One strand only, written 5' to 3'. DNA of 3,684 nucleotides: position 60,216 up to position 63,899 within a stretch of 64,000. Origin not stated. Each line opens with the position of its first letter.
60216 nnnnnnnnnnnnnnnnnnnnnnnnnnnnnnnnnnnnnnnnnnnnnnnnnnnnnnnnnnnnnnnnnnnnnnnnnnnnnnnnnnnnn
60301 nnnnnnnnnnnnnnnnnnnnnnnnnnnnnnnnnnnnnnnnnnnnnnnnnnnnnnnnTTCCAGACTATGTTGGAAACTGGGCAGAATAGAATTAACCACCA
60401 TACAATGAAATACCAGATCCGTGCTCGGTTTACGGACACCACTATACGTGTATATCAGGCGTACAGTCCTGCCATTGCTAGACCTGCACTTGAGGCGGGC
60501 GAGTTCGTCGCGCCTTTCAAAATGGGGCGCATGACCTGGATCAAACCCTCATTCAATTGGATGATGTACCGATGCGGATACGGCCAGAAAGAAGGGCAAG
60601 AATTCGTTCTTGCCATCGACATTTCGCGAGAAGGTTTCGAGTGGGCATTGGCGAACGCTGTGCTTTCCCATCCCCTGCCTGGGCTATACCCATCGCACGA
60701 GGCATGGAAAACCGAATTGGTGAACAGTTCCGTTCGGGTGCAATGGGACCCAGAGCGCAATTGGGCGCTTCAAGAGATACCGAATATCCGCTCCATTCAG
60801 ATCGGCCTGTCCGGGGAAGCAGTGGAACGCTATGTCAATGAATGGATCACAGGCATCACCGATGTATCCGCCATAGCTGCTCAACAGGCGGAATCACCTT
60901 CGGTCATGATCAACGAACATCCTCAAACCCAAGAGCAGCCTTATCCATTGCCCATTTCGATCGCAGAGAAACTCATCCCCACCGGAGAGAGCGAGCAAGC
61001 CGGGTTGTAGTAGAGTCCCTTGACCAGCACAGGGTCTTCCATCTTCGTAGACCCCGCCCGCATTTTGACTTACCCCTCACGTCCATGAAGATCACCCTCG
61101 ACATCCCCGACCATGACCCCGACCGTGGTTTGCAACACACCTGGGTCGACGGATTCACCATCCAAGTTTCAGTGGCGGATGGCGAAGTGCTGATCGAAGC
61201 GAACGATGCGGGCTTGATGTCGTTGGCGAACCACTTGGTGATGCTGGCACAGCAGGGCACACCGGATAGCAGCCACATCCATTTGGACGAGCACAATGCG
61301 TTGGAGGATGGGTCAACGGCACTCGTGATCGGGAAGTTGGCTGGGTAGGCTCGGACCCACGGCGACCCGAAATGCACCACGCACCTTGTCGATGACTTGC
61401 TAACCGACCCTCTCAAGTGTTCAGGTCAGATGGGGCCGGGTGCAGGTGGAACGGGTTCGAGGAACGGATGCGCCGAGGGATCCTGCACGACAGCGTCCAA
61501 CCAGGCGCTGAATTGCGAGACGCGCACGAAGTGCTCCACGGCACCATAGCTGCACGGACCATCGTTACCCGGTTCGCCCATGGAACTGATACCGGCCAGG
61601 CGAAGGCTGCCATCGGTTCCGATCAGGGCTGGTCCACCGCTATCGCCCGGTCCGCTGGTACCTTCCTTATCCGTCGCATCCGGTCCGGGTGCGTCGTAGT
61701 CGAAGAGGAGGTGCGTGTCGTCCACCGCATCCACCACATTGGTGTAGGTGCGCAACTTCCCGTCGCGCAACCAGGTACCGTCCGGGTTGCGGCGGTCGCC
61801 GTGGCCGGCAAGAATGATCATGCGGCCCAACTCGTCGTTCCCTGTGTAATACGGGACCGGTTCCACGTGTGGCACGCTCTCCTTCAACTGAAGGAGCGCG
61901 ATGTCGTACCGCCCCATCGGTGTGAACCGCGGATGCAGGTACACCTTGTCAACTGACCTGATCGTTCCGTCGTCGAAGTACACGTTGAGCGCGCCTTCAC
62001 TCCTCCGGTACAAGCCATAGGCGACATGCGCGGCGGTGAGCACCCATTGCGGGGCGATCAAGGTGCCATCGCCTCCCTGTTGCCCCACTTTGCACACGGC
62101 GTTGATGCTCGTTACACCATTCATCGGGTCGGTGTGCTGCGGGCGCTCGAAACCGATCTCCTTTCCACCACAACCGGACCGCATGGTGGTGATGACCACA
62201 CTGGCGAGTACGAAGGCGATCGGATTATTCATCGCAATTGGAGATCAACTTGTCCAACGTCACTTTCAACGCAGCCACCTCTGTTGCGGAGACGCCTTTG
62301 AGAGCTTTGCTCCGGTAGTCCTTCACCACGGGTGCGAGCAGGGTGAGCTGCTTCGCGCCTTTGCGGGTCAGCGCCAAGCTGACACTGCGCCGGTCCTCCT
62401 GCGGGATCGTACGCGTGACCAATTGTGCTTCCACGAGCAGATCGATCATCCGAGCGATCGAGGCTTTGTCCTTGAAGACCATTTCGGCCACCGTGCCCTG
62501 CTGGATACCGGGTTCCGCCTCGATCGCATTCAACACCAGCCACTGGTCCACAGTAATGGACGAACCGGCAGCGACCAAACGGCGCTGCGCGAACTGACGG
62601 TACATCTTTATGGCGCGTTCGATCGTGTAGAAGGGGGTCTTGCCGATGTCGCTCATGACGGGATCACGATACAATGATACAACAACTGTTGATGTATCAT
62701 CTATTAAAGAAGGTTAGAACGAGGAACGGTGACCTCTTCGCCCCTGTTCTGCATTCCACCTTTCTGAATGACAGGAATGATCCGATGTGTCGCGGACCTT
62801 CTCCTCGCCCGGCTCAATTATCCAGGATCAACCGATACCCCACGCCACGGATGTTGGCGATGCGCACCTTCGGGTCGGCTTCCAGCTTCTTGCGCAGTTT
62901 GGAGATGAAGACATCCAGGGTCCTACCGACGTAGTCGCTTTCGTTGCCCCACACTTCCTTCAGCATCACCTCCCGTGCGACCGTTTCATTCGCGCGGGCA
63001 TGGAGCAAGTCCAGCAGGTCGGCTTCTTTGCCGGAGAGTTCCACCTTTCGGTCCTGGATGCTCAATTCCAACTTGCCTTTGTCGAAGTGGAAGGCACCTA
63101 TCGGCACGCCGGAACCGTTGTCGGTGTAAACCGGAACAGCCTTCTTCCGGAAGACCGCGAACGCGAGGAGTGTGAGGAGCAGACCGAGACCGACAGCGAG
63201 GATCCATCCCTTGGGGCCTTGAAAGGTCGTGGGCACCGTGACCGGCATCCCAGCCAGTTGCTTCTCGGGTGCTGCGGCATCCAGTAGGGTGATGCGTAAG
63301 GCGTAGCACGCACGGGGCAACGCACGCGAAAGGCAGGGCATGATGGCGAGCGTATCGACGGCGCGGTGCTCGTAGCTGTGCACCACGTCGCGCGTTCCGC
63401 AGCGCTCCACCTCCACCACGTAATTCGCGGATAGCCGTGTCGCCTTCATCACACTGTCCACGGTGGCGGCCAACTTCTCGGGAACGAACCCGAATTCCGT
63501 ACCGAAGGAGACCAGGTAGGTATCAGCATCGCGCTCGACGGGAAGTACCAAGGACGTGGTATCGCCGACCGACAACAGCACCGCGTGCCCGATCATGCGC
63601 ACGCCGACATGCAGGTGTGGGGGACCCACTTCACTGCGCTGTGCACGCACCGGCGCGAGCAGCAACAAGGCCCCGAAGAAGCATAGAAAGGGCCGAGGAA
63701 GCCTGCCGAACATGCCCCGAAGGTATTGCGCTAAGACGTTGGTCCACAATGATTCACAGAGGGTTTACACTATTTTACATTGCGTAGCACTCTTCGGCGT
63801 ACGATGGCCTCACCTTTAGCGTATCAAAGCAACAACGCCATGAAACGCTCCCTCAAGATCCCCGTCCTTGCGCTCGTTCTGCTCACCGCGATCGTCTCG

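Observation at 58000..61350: A 3.3-kb low-GC islet inserted between pyrC and an S1 protease gene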

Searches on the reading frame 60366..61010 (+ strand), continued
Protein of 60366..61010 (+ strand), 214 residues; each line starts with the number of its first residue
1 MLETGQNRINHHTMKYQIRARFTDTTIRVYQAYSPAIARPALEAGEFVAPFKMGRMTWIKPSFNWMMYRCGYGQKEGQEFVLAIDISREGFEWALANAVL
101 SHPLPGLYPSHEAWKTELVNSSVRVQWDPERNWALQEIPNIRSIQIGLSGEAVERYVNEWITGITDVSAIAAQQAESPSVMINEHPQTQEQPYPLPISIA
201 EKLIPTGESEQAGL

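Call 92: get_annotated_region(hit=H37, flank=4000)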
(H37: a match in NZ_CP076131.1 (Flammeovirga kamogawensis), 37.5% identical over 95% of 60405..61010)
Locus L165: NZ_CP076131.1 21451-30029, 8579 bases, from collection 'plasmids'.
description: Flammeovirga kamogawensis strain YS10 plasmid p2, complete sequence
organism: Flammeovirga kamogawensis (NCBI taxid 373891)
taxonomy: Bacteria; Bacteroidota; Cytophagia; Cytophagales; Flammeovirgaceae; Flammeovirga; Flammeovirga kamogawensis
host: -; source: single bacterial isolate; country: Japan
typing (MOB-suite, as given by PLSDB): non-mobilizable
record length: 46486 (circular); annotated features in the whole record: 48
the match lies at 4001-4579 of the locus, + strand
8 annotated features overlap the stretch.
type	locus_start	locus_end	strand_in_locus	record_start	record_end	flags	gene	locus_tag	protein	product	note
CDS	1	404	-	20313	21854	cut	-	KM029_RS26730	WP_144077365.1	competence protein CoiA family protein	-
CDS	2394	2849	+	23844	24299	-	-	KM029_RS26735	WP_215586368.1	DUF5713 family protein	-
CDS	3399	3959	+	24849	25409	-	-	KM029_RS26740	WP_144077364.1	hypothetical protein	-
CDS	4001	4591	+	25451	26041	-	-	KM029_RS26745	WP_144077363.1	DUF4291 domain-containing protein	-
CDS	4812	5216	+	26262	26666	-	-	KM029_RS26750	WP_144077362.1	transcriptional repressor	GO:0006355 - regulation of DNA-templated transcription [Evidence IEA]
CDS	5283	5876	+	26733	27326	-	-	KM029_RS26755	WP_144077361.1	isoprenylcysteine carboxylmethyltransferase family protein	-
CDS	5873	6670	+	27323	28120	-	-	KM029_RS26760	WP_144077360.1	cation diffusion facilitator family transporter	-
CDS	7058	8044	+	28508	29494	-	-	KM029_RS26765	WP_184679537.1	hypothetical protein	-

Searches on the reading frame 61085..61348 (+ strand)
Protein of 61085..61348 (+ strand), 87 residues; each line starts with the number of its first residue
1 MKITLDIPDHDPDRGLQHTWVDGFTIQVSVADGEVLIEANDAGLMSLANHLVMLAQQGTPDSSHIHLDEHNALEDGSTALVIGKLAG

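Call 8: search_protein_families(library=pfam, proteins=[window:61085-61348:+], max_evalue=0.01)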
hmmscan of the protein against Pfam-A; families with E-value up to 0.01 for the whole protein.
window:61085-61348:+ (87 aa): 1 family
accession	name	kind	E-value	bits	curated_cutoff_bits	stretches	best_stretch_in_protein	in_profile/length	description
PF15566.12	Imm32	-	4.7e-14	52.5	27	1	34-84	1-53/54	Immunity protein 32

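Call 9: search_protein_families(library=ncbifam, proteins=[window:61085-61348:+], max_evalue=0.01)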
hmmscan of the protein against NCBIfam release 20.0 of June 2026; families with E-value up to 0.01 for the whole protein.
window:61085-61348:+ (87 aa): 0 families

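Call 25: search_protein_families(library=padloc, proteins=[window:61085-61348:+], max_evalue=0.1)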
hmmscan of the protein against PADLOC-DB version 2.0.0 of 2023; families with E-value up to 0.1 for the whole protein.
window:61085-61348:+ (87 aa): 0 families

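Call 26: search_protein_families(library=phrogs, proteins=[window:61085-61348:+], max_evalue=0.1)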
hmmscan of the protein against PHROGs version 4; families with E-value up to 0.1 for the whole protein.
window:61085-61348:+ (87 aa): 0 families

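Call 34: search_solved_structures(query=window:61085-61348:+, max_evalue=1)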
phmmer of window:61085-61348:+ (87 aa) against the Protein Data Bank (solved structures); distinct sequences matched with E-value up to 1: 0.

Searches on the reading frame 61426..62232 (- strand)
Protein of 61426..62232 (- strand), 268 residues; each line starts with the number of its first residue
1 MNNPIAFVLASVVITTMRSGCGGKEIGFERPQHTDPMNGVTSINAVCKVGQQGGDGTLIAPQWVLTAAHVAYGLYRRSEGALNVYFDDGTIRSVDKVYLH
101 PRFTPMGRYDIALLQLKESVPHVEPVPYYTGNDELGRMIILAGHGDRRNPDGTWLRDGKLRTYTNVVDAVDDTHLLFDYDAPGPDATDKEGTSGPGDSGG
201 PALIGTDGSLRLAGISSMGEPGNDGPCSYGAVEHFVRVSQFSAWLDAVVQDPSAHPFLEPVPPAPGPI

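Call 8: search_protein_families(library=pfam, proteins=[window:61426-62232:-], max_evalue=0.01)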
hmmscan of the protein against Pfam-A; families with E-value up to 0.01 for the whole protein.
window:61426-62232:- (268 aa): 2 families
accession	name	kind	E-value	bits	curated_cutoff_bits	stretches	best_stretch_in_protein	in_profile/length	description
PF00089.32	Trypsin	-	2.1e-20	73.9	20.6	1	54-245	27-220/220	Trypsin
PF13365.12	Trypsin_2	-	1.3e-10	42.6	27.6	1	54-208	1-139/144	Trypsin-like peptidase domain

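Call 9: search_protein_families(library=ncbifam, proteins=[window:61426-62232:-], max_evalue=0.01)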
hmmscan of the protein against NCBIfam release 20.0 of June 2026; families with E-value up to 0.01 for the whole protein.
window:61426-62232:- (268 aa): 2 families
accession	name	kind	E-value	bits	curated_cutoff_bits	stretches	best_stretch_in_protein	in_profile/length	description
NF000157.1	fusid_est_FusH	equivalog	6.1e-05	21.8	999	1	53-219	74-227/520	fusidic acid esterase FusH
NF041810.1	Avs1b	equivalog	0.009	13.1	1500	0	45-136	9-97/1931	AVAST type 1 anti-phage system protease Avs1b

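Call 25: search_protein_families(library=padloc, proteins=[window:61426-62232:-], max_evalue=0.1)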
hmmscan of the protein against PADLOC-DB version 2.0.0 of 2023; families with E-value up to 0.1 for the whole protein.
window:61426-62232:- (268 aa): 2 families
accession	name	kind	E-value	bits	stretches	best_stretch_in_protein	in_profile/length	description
PDLC03855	LmuA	-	5.5e-10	37.1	1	44-217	9-171/425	-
PDLC02159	Avs1b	-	6.1e-05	18.5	1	44-137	8-98/1924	-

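Call 26: search_protein_families(library=phrogs, proteins=[window:61426-62232:-], max_evalue=0.1)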
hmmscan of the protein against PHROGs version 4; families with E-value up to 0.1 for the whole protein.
window:61426-62232:- (268 aa): 0 families

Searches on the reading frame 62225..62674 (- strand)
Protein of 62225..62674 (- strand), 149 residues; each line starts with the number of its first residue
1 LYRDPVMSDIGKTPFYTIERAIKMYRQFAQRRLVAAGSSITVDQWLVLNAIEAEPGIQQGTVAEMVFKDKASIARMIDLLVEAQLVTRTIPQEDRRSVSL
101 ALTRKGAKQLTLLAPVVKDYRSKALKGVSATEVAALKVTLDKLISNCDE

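Call 8: search_protein_families(library=pfam, proteins=[window:62225-62674:-], max_evalue=0.01)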
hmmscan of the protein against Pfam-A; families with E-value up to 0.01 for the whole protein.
window:62225-62674:- (149 aa): 5 families
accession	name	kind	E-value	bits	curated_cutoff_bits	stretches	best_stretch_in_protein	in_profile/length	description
PF12802.13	MarR_2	-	8.1e-11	42.4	27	1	40-97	3-61/61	MarR family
PF01047.28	MarR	-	2.1e-09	37.6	24.6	1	40-98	1-59/59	MarR family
PF22381.2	Staph_reg_Sar_Rot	-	0.001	19.5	27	1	39-109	11-81/85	Transcriptional regulator SarA/Rot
PF13412.12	HTH_24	-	0.0031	17.5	21.9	1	47-87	8-48/48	Winged helix-turn-helix DNA-binding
PF13463.12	HTH_27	-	0.0049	17.6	22.2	1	43-106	4-68/68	Winged helix DNA-binding domain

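Call 25: search_protein_families(library=padloc, proteins=[window:62225-62674:-], max_evalue=0.1)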
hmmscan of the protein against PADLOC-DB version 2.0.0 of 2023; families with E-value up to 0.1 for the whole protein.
window:62225-62674:- (149 aa): 2 families
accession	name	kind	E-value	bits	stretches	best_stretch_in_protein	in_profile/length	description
PDLC01879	CARF3--CARF_TM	-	0.00021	19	1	32-113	146-220/222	-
PDLC01852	CARF3--CARF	-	0.014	13.3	1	38-103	139-203/208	-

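Call 26: search_protein_families(library=phrogs, proteins=[window:62225-62674:-], max_evalue=0.1)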
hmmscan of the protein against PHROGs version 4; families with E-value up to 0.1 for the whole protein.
window:62225-62674:- (149 aa): 4 families
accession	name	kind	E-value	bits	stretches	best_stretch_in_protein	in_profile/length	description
phrog_11961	-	unknown function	1.2e-08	35.7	1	39-149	35-147/150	-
phrog_1368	-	transcription regulation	0.0035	18.1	1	55-96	26-65/101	transcriptional regulator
phrog_29521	-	unknown function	0.019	16.1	1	39-125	42-130/160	-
phrog_9665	-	transcription regulation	0.04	14.9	0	33-113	23-111/118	transcriptional regulator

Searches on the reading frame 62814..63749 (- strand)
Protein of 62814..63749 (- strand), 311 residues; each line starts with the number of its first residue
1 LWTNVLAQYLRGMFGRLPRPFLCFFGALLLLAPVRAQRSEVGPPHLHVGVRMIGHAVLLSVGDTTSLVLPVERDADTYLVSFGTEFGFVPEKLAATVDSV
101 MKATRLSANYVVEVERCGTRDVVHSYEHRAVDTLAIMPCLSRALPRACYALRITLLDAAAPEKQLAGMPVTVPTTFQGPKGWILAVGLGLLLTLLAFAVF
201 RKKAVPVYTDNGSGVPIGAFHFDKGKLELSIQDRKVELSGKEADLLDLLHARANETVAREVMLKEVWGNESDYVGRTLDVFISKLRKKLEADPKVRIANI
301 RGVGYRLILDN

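Call 8: search_protein_families(library=pfam, proteins=[window:62814-63749:-], max_evalue=0.01)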
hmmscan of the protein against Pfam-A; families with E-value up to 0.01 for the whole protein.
window:62814-63749:- (311 aa): 1 family
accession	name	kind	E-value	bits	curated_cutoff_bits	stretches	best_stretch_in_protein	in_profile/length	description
PF00486.34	Trans_reg_C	-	1.7e-20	73.3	26.2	1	234-307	2-77/77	Transcriptional regulatory protein, C terminal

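Call 99: find_encoding_contigs(protein=window:62814-63713:-, flank=10000, max_places=10)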
Protein window:62814-63713:- (299 aa): 4 contigs read that carry it; 4 places shown.
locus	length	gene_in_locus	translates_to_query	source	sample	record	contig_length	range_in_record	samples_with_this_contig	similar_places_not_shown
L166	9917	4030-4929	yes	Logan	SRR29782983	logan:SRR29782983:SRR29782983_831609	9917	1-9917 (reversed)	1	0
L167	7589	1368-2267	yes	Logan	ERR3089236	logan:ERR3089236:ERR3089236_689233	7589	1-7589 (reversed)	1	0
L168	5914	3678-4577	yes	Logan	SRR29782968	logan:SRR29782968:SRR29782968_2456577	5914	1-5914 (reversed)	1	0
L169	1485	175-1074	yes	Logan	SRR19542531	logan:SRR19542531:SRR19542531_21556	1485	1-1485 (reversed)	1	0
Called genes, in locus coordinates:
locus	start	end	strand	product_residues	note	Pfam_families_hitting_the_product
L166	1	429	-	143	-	?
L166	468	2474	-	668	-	PF00144:Beta-lactamase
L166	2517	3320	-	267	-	PF03544:TonB_C (weak)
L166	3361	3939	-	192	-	PF03544:TonB_C (weak)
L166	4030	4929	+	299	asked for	PF00486:Trans_reg_C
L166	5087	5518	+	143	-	PF12802:MarR_2, PF01047:MarR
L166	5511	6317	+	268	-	PF00089:Trypsin, PF13365:Trypsin_2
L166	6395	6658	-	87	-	PF15566:Imm32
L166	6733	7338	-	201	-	PF14124:DUF4291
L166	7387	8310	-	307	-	PF18299:R2K_2, PF14243:R2K_3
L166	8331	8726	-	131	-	-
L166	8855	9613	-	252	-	-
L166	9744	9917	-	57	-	?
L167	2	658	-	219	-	?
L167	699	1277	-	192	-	PF03544:TonB_C (weak)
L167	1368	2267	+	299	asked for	PF00486:Trans_reg_C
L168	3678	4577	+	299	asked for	PF00486:Trans_reg_C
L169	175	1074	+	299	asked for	PF00486:Trans_reg_C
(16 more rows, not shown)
